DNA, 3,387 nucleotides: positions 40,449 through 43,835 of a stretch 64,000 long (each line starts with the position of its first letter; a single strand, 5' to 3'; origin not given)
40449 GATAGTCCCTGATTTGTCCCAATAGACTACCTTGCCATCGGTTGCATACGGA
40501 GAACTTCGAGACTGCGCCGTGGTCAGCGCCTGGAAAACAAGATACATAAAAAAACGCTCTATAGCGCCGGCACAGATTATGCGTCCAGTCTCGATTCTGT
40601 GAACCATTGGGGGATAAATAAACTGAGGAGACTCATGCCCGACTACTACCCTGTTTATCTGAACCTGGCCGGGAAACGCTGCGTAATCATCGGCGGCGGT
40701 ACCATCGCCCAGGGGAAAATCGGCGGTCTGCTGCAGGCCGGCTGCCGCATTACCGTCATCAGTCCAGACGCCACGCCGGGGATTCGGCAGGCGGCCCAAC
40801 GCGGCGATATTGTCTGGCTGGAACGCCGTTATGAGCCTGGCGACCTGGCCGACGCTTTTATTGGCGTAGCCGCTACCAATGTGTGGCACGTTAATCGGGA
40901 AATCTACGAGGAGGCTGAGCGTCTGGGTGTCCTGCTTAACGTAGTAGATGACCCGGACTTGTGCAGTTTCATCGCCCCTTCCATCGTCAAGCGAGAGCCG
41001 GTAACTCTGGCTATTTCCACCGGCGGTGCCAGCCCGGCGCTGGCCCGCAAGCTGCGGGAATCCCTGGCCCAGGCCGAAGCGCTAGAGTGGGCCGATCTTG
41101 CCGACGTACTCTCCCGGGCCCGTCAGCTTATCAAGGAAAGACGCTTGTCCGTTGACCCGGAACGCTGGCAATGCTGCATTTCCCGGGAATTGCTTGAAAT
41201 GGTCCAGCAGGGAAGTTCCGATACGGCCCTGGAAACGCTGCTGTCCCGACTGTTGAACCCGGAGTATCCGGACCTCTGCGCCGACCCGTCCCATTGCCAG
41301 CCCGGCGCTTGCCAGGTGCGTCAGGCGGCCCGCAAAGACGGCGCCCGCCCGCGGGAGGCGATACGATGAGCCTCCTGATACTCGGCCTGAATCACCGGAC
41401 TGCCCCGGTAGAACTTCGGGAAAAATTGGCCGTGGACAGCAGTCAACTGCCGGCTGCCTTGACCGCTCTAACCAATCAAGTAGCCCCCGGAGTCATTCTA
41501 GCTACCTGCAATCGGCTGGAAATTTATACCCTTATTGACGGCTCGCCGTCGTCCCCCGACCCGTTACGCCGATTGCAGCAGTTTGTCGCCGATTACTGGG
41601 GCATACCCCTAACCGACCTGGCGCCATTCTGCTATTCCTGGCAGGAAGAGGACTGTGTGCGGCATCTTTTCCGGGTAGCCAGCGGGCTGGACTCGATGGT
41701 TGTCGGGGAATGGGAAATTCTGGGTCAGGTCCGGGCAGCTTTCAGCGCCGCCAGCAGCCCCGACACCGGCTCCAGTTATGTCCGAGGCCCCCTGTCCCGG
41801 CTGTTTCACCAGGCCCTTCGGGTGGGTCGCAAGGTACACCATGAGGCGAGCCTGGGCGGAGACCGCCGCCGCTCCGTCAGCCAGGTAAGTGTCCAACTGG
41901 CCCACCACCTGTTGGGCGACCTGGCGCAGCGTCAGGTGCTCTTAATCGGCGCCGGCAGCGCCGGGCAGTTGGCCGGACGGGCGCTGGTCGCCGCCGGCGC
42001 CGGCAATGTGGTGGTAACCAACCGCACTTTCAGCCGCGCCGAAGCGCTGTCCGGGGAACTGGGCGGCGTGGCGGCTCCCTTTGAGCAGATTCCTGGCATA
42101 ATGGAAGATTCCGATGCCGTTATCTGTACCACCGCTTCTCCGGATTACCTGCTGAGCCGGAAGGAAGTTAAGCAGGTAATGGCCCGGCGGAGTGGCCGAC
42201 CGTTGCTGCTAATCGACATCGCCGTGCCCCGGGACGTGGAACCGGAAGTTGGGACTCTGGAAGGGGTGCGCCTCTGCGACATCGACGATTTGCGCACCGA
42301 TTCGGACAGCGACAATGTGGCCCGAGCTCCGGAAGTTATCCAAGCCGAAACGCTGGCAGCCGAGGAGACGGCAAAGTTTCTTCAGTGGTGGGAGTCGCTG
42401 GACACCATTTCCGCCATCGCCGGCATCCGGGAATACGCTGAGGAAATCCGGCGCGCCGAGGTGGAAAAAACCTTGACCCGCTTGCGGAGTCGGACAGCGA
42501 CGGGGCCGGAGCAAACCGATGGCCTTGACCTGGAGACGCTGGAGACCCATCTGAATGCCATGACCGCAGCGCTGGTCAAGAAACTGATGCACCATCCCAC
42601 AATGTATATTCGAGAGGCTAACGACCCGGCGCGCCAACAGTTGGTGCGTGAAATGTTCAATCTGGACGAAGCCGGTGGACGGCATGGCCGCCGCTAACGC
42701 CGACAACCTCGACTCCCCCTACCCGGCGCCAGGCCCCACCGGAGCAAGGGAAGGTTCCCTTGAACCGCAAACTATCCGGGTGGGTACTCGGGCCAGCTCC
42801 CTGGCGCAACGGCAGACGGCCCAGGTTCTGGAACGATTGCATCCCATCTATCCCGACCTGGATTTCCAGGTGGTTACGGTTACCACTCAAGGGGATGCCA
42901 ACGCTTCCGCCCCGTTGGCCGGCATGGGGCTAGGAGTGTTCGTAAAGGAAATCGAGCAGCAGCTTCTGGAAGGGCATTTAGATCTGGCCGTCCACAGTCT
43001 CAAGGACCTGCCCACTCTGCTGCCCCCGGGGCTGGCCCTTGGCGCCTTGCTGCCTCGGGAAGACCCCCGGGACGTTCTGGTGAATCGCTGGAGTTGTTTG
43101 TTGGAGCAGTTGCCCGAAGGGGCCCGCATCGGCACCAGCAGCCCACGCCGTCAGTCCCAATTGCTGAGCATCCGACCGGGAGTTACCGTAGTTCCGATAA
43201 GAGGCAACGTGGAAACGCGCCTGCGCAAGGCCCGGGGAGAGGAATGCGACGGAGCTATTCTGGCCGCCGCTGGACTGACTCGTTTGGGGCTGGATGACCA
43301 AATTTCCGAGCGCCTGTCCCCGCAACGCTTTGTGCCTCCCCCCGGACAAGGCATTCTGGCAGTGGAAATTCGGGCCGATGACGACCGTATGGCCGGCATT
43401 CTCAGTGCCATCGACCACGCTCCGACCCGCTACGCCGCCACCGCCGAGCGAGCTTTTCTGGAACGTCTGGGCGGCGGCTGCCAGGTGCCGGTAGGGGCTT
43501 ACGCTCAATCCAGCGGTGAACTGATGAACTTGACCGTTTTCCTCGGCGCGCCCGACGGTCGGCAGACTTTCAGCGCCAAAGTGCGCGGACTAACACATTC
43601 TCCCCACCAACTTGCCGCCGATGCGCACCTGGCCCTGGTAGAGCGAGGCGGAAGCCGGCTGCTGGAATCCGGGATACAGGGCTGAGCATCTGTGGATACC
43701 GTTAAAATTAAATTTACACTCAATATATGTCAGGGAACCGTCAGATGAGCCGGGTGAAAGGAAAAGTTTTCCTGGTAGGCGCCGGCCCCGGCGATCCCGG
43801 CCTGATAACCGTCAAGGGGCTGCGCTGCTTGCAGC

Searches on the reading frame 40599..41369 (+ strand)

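Call 47: search_protein_families(library=pfam, max_evalue=0.00001, proteins=[window:40599-41369:+])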
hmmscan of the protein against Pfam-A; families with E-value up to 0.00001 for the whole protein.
window:40599-41369:+ (256 aa): 2 families
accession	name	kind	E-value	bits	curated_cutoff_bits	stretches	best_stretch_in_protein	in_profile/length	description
PF13241.12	NAD_binding_7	-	6.6e-29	101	22.1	1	19-128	1-104/104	Putative NAD(P)-binding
PF14824.11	Sirohm_synth_M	-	2.9e-08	33.5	25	1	133-158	2-27/28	Sirohaem biosynthesis protein central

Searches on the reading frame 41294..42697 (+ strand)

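Call 47: search_protein_families(library=pfam, max_evalue=0.00001, proteins=[window:41294-42697:+])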
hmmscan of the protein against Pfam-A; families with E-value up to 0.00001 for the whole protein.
window:41294-42697:+ (467 aa): 3 families
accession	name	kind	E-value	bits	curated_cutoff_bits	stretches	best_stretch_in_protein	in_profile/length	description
PF05201.20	GlutR_N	-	5.4e-42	143.6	27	1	30-184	1-150/151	Glutamyl-tRNAGlu reductase, N-terminal domain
PF01488.26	Shikimate_DH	-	5e-38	130.7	24.3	1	201-334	1-136/138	Shikimate / quinate 5-dehydrogenase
PF00745.25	GlutR_dimer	-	4.4e-17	62.7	22.9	1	350-457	1-99/99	Glutamyl-tRNAGlu reductase, dimerisation domain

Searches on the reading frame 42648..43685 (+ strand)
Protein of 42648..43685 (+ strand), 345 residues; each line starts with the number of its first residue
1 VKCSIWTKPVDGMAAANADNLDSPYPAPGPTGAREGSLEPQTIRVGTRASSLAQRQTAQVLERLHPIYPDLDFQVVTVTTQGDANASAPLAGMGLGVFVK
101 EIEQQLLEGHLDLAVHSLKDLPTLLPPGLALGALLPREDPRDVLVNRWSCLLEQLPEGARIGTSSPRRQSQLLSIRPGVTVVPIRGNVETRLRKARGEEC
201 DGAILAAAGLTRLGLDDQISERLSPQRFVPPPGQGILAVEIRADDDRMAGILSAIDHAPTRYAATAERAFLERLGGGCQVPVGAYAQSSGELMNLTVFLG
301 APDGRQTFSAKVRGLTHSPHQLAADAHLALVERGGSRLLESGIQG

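Call 47: search_protein_families(library=pfam, max_evalue=0.00001, proteins=[window:42648-43685:+])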
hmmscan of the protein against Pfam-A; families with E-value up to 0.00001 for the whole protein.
window:42648-43685:+ (345 aa): 2 families
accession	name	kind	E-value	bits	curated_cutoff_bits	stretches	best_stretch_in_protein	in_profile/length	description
PF01379.25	Porphobil_deam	-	9.3e-75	251.1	22.1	1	43-248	1-205/207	Porphobilinogen deaminase, dipyromethane cofactor binding domain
PF03900.20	Porphobil_deamC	-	7.6e-15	55.5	26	1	263-322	3-64/74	Porphobilinogen deaminase, C-terminal domain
